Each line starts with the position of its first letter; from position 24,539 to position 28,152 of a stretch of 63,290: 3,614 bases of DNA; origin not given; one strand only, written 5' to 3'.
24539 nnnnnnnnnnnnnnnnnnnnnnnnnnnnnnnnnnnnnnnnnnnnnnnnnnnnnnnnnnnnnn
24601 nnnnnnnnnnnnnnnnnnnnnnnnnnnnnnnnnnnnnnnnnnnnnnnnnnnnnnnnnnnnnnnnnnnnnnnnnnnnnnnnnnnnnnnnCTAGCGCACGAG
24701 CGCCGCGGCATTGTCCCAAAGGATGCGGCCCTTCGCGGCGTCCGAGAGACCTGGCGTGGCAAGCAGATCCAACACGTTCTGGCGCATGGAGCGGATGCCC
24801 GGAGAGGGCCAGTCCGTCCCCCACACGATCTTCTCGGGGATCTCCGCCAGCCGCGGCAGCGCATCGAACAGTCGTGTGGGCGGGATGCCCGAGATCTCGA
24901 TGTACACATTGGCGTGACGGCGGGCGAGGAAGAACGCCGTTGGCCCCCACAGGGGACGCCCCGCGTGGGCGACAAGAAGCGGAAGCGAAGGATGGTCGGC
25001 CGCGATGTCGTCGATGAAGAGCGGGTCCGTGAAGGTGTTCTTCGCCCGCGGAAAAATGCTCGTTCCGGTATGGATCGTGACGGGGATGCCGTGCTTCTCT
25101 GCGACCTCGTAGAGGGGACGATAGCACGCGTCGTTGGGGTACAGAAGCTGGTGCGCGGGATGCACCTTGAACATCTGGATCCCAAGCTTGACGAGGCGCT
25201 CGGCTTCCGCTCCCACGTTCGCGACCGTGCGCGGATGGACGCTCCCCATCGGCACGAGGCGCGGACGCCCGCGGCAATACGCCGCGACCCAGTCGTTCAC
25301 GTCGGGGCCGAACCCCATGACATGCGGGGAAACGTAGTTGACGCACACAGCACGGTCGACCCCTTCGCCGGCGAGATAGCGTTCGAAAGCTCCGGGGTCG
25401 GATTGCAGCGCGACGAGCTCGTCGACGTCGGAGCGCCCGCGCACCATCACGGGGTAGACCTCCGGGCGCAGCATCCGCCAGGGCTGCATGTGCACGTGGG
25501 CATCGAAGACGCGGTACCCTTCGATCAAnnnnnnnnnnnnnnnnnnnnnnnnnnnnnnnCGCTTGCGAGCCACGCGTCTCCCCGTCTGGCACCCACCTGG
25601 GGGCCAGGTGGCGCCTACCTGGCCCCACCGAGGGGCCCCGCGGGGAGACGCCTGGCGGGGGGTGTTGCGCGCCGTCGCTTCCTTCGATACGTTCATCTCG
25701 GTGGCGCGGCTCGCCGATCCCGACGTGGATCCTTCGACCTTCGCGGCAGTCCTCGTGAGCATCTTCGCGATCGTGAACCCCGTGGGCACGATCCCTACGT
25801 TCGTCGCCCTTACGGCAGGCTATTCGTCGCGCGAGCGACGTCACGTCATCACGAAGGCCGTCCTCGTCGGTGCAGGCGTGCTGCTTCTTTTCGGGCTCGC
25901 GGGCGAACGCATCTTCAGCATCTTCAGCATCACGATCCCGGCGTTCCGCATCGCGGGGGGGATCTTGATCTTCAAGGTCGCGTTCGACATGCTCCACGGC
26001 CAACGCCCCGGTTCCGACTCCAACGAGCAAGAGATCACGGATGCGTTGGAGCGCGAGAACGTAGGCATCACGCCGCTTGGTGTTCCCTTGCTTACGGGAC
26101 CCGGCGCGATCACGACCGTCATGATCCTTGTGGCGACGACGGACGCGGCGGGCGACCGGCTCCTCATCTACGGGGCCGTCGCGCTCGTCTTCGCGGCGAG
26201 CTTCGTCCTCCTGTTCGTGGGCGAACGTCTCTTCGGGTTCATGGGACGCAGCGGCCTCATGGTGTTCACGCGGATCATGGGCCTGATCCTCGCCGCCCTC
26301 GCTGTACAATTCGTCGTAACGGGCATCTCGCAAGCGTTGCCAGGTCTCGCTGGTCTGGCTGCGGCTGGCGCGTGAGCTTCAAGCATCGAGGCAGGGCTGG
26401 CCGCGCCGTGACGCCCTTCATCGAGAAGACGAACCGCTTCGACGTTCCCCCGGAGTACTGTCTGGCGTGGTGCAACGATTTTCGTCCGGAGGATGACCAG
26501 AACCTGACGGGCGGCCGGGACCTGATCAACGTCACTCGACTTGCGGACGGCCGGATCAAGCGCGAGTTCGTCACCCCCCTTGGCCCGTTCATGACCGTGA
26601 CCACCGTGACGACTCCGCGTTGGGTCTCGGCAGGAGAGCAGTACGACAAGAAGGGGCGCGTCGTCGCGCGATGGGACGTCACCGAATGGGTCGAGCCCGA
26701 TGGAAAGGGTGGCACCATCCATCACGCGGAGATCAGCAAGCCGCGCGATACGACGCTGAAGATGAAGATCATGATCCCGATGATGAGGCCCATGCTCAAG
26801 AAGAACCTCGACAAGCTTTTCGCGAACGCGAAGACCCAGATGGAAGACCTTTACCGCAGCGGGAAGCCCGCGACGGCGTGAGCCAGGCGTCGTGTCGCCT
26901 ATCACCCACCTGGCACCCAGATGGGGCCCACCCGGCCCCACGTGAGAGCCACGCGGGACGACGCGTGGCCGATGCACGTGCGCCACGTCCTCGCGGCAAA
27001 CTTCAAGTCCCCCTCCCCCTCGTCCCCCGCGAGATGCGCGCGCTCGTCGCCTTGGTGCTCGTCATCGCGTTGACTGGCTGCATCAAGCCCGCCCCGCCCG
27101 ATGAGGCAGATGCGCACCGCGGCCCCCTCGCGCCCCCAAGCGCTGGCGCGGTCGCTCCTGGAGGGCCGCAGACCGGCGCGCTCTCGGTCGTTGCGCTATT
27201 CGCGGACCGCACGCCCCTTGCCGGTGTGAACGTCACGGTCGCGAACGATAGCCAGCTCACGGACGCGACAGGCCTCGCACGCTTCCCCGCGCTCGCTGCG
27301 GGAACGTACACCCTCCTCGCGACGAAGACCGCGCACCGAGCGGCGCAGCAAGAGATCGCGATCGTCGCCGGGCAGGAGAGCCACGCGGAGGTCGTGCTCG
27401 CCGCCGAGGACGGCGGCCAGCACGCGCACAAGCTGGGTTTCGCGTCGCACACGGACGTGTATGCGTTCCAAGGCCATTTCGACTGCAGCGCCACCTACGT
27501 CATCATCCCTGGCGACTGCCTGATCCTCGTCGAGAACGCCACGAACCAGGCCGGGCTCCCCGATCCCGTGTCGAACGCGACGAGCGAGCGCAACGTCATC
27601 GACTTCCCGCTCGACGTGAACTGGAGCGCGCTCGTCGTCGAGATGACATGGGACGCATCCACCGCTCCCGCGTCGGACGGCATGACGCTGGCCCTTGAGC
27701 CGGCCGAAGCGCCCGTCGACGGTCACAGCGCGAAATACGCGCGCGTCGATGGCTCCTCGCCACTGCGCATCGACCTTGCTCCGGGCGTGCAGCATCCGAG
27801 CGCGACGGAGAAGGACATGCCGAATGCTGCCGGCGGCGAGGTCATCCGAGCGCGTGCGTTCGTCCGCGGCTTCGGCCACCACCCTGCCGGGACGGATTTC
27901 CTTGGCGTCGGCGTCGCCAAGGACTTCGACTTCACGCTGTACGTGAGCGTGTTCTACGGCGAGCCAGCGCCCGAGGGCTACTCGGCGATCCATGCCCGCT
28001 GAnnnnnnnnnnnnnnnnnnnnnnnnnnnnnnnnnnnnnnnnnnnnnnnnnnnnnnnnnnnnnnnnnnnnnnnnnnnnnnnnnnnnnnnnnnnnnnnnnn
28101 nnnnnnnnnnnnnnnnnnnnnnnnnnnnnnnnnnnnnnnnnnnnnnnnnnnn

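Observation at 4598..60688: Dispersed, oriented intergenic repeat family made of helically phased CAC(G/C)TG units closed by a conserved terminal module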

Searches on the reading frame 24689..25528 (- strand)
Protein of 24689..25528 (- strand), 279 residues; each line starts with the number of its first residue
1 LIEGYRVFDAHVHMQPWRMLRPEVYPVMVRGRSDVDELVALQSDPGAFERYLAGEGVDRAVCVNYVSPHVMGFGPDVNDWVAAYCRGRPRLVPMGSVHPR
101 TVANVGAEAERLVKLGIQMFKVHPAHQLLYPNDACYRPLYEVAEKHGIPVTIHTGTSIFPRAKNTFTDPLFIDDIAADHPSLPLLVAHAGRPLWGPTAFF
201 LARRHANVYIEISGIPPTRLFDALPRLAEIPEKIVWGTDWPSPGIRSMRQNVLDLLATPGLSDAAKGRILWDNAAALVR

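Call 15: search_protein_families(library=pfam, proteins=[window:24689-25528:-])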
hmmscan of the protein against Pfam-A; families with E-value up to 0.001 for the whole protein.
window:24689-25528:- (279 aa): 1 family
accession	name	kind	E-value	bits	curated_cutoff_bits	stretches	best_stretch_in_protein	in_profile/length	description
PF04909.20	Amidohydro_2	-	7.8e-37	128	26.4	1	9-279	2-288/289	Amidohydrolase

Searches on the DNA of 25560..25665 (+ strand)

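Call 79: search_dna_similar(query=window:25560-25665:+, collection=plasmids, mode=distant, max_evalue=0.01, max_rows=10)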
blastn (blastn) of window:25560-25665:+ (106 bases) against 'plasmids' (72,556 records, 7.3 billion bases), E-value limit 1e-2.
No match.

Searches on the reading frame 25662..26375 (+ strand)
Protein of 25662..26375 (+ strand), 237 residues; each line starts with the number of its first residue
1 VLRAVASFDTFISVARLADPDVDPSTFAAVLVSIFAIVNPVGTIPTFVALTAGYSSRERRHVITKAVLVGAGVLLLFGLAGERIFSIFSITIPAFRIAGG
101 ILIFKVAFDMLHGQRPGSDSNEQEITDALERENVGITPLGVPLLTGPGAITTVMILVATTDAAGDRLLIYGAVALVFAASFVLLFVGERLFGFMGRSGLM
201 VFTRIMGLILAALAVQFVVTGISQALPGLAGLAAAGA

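Call 15: search_protein_families(library=pfam, proteins=[window:25662-26375:+])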
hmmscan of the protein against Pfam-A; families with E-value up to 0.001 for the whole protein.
window:25662-26375:+ (237 aa): 1 family
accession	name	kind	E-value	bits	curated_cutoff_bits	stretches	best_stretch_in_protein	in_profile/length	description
PF01914.23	MarC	-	1.1e-58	198.4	23.9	1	26-225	3-202/203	MarC family integral membrane protein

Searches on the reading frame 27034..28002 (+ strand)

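Call 15: search_protein_families(library=pfam, proteins=[window:27034-28002:+])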
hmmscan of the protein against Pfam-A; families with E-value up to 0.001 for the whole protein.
window:27034-28002:+ (322 aa): 1 family
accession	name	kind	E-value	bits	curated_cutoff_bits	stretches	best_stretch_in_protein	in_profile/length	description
PF13620.12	CarboxypepD_reg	-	9.5e-09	35.9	32.3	1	57-122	9-81/82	Carboxypeptidase regulatory-like domain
